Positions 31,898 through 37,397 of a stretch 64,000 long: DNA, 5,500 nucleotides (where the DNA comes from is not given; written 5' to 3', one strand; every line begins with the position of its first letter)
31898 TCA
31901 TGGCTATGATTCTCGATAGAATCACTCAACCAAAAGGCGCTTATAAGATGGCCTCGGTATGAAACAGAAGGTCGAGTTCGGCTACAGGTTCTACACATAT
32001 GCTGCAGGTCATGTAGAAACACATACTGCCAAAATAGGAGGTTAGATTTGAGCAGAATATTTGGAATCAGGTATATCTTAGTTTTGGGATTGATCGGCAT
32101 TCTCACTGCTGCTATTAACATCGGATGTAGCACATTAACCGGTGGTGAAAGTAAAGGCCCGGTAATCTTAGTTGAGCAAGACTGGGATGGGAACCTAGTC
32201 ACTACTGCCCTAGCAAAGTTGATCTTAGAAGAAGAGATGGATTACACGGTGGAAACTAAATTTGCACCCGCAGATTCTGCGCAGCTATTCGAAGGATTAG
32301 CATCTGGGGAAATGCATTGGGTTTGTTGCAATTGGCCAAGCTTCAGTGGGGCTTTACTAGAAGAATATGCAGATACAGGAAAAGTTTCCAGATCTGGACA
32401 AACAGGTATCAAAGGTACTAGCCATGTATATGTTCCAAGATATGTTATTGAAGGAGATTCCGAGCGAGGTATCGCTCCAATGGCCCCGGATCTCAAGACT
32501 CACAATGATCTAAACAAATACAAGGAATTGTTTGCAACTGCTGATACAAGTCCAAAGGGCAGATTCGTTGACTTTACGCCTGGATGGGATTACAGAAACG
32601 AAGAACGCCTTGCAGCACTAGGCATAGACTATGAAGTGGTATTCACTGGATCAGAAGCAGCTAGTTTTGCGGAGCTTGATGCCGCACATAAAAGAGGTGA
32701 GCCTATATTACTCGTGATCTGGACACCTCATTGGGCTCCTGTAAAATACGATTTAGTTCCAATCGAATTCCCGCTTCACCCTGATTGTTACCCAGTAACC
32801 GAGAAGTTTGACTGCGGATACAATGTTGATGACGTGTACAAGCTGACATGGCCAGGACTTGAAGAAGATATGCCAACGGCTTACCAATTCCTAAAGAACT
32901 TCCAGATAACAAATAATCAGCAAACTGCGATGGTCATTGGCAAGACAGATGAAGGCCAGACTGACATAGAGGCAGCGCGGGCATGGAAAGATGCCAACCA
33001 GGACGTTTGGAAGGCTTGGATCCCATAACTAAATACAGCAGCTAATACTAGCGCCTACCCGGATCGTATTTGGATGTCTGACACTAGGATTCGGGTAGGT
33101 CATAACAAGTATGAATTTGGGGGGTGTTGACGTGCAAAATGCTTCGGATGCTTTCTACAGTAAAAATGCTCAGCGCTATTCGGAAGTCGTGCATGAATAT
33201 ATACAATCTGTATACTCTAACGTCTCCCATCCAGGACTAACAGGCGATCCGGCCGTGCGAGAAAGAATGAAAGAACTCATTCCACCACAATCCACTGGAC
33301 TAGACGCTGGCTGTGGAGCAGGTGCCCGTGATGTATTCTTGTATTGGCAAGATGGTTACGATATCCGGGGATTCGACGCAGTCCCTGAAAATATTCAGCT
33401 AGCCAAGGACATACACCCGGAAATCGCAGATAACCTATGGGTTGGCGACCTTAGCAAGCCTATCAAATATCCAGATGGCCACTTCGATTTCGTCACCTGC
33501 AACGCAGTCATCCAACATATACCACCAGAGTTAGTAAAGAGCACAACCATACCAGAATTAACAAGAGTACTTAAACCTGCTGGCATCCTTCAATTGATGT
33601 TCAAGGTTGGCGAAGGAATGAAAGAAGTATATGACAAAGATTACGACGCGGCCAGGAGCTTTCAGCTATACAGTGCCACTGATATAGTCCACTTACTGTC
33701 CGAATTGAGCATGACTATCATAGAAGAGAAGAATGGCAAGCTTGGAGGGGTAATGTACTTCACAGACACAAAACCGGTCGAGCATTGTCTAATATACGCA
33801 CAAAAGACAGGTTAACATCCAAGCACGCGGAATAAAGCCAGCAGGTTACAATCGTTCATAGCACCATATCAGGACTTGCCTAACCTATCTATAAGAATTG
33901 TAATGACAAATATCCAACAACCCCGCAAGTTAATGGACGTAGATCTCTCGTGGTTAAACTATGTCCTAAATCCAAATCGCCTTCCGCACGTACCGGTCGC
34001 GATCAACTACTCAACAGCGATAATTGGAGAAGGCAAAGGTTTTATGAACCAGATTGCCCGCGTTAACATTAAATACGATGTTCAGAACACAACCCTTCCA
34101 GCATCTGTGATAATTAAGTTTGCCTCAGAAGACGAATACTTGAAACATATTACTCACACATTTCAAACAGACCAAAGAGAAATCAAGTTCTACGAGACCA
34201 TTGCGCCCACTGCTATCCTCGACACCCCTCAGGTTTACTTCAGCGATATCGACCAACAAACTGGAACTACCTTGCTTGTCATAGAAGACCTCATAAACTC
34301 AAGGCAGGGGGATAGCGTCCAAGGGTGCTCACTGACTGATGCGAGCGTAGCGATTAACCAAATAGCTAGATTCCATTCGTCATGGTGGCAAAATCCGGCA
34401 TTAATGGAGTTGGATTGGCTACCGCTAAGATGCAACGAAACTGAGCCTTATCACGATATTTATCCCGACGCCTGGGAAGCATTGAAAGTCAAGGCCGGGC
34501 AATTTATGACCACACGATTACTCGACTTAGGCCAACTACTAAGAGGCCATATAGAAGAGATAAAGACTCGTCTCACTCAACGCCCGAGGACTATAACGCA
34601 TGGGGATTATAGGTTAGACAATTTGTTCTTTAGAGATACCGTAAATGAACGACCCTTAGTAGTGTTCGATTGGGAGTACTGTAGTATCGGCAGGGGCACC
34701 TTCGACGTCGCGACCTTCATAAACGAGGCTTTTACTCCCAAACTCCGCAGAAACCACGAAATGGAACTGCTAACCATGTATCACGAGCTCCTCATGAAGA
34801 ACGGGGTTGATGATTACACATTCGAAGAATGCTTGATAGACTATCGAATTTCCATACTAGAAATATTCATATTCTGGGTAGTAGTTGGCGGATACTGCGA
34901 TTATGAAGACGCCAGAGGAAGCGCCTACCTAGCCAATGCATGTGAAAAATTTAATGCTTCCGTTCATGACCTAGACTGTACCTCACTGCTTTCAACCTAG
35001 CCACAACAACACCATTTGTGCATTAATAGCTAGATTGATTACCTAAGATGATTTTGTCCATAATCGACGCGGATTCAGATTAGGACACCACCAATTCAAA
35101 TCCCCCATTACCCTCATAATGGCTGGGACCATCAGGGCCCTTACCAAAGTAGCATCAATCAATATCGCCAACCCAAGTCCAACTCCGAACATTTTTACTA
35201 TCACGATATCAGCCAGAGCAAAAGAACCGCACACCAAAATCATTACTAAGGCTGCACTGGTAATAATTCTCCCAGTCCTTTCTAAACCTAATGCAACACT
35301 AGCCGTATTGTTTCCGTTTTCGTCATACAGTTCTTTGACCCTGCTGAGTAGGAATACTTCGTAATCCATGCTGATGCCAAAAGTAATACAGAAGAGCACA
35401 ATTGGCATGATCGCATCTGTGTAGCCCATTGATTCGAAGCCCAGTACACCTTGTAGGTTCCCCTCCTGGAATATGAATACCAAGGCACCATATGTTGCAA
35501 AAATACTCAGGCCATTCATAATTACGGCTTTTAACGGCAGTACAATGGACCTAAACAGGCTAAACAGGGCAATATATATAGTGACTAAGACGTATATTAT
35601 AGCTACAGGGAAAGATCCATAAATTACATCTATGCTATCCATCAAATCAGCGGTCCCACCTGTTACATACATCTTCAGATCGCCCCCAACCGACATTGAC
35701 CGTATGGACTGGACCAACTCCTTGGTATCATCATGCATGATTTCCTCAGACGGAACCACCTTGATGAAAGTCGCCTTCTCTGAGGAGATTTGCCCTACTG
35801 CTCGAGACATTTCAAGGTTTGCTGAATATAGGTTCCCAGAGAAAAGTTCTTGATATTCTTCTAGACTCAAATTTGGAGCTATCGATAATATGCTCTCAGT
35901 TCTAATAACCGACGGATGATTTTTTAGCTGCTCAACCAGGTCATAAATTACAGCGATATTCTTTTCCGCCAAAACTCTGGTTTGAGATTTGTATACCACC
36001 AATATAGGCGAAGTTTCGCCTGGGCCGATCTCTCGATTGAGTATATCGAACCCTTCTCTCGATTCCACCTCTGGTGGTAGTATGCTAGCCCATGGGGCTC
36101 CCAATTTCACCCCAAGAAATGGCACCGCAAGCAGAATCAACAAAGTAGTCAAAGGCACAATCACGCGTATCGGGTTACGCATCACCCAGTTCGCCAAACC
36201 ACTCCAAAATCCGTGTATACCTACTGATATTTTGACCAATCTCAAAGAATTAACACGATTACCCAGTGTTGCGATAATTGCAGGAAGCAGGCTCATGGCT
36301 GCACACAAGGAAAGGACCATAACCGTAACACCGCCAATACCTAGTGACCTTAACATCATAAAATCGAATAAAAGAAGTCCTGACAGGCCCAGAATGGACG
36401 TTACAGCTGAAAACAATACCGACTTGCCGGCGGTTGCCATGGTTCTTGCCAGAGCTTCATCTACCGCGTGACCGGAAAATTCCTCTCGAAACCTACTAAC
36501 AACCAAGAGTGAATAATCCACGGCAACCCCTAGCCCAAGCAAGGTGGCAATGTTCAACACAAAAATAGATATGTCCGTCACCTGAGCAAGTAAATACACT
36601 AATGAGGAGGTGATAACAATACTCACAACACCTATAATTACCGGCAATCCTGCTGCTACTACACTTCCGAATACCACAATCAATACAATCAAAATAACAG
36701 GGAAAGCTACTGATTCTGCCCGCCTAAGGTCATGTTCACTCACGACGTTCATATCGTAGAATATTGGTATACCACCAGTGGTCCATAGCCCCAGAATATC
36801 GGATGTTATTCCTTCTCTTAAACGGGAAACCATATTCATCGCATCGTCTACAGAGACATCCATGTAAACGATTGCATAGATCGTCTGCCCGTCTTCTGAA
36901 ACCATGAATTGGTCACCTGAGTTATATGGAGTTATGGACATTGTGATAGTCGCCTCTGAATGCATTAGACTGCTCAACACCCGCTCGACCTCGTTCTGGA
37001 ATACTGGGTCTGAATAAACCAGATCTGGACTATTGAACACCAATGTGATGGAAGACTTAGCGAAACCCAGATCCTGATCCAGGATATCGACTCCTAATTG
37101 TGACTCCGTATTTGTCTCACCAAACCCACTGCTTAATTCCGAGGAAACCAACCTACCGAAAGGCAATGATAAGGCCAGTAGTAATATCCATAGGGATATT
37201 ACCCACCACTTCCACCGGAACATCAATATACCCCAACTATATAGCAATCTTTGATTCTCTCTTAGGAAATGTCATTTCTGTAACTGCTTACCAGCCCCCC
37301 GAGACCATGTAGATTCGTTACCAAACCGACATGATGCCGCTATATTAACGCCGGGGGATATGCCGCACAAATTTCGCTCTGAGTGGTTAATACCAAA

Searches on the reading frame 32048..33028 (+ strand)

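Call 48: search_protein_families(library=pfam, max_evalue=0.00001, proteins=[window:32048-33028:+])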
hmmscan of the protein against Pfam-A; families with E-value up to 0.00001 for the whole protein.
window:32048-33028:+ (326 aa): 1 family
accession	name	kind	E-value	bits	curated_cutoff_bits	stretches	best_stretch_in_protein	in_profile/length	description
PF04069.17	OpuAC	-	1.8e-42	146.2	21.2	1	38-313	2-254/257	Substrate binding domain of ABC-type glycine betaine transport system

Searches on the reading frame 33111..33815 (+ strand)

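Call 48: search_protein_families(library=pfam, max_evalue=0.00001, proteins=[window:33111-33815:+])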
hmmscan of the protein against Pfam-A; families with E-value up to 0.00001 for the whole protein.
window:33111-33815:+ (234 aa): 4 families
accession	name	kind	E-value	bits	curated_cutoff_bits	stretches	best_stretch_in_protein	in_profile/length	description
PF08241.18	Methyltransf_11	-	4.8e-13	50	21.2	1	64-160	1-93/95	Methyltransferase domain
PF13649.12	Methyltransf_25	-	2.3e-10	41.5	27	1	64-158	2-97/97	Methyltransferase domain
PF13489.12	Methyltransf_23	-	5.6e-09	36.4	27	1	52-163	15-117/164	Methyltransferase domain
PF13847.12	Methyltransf_31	-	7e-08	32.7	27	1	63-160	7-107/145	Methyltransferase domain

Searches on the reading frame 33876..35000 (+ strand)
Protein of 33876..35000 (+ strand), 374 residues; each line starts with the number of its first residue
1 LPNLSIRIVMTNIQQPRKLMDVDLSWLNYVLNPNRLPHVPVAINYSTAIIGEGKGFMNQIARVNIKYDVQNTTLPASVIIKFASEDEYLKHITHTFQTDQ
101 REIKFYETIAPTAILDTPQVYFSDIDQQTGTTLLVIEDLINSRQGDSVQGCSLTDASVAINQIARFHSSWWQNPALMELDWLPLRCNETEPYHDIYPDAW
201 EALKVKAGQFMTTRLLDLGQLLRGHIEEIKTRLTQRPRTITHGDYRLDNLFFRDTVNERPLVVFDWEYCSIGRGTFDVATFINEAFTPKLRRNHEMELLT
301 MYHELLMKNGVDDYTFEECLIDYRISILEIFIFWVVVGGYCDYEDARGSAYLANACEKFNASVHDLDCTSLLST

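Call 48: search_protein_families(library=pfam, max_evalue=0.00001, proteins=[window:33876-35000:+])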
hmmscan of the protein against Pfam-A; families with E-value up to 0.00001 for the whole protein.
window:33876-35000:+ (374 aa): 3 families
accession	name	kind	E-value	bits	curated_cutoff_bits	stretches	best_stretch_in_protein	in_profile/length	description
PF02958.26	EcKL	-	1.2e-17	64.6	22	2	220-308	197-287/294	Ecdysteroid kinase-like family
PF07914.17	DUF1679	-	3.1e-12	46.6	24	0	239-323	269-359/414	Uncharacterized oxidoreductase dhs-27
PF01636.29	APH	-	6e-11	43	23.2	1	97-291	35-222/239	Phosphotransferase enzyme family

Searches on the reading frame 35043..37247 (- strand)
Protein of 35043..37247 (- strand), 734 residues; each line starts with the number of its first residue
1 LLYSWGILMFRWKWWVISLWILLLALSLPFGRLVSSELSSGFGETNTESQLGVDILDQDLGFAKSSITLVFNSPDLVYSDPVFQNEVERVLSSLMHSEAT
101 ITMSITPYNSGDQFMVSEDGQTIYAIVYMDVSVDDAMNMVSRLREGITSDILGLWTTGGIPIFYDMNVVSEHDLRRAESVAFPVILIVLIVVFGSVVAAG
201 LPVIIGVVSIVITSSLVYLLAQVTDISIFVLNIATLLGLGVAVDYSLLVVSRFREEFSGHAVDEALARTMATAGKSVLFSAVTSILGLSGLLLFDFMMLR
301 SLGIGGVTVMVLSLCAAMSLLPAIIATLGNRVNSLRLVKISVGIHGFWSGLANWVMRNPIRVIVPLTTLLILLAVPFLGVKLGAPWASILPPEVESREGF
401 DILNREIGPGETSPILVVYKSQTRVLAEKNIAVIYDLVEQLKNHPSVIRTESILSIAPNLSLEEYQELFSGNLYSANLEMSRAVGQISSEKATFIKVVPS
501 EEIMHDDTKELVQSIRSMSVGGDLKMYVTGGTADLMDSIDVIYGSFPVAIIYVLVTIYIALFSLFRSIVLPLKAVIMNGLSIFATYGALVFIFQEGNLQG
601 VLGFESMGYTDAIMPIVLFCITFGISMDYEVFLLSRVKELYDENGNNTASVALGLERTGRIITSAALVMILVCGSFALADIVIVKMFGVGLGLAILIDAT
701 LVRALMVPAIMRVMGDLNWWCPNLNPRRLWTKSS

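Call 48: search_protein_families(library=pfam, max_evalue=0.00001, proteins=[window:35043-37247:-])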
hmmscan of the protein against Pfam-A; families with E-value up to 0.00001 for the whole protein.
window:35043-37247:- (734 aa): 1 family
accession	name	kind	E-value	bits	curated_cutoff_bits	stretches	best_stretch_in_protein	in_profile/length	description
PF03176.21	MMPL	-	3.5e-76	256.7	20.5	2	108-360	75-331/333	MMPL family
